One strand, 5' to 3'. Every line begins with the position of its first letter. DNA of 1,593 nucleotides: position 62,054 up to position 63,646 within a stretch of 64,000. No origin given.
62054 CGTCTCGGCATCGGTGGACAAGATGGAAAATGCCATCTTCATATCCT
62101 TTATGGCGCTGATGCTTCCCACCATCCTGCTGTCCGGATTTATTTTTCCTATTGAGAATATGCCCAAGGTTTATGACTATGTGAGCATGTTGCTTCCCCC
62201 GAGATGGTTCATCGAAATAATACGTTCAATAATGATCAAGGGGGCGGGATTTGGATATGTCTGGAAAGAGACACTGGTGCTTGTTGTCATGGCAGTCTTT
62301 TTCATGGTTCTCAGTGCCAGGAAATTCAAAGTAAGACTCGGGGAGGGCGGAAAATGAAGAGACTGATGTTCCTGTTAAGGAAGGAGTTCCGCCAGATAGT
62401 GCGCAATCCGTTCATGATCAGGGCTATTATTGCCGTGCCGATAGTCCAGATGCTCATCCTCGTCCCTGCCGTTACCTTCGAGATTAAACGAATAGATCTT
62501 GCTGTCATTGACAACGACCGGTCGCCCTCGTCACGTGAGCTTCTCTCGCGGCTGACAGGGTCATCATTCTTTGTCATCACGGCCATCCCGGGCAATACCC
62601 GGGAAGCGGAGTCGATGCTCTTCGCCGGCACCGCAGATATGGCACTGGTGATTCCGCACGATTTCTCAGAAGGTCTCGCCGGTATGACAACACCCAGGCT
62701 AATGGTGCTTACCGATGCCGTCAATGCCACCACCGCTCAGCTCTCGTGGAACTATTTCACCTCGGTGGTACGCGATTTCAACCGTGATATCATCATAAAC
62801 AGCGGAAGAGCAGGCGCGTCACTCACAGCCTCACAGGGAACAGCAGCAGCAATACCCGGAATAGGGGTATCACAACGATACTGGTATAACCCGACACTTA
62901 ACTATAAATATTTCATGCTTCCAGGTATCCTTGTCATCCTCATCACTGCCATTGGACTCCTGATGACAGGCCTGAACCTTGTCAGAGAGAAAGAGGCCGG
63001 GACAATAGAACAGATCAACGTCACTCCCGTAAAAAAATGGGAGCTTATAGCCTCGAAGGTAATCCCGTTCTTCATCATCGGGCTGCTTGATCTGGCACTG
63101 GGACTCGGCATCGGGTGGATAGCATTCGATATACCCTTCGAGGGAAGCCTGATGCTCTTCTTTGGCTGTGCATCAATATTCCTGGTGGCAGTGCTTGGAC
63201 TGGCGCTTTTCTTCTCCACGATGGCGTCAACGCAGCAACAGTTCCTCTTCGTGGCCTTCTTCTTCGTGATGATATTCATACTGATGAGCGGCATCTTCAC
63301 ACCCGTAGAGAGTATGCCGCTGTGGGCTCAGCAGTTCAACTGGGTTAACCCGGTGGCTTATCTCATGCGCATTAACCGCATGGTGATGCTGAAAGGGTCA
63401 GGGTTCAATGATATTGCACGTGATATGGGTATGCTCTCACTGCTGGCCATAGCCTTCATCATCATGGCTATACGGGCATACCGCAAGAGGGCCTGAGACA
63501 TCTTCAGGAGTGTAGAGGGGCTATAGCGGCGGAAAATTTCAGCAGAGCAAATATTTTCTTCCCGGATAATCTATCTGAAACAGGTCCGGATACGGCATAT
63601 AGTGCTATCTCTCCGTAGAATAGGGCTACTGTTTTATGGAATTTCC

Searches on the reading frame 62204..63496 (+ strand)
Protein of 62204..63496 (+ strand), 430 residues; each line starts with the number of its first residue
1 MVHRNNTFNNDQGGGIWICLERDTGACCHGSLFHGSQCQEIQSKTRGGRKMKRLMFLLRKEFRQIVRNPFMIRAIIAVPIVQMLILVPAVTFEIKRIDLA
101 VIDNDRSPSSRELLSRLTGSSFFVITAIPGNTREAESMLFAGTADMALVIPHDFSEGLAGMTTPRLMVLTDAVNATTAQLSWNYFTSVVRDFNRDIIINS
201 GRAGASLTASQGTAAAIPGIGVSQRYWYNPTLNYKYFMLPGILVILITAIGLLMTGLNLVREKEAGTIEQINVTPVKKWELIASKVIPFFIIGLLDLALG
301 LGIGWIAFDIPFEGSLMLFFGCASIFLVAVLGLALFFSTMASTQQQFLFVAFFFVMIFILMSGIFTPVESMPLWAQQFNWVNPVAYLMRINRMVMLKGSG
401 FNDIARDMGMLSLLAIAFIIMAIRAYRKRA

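Call 71: search_protein_families(library=pfam, proteins=[window:62204-63496:+], max_evalue=0.00001)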
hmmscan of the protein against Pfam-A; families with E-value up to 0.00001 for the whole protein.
window:62204-63496:+ (430 aa): 3 families
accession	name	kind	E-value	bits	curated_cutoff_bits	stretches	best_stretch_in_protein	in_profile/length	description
PF12698.13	ABC2_membrane_3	-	1e-41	143.7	31.6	1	75-423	7-346/347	ABC-2 family transporter protein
PF01061.29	ABC2_membrane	-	2e-25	90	26.9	1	234-395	46-210/211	ABC-2 type transporter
PF12679.13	ABC2_membrane_2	-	6.5e-17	62.1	27.2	1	56-429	2-281/283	ABC-2 family transporter protein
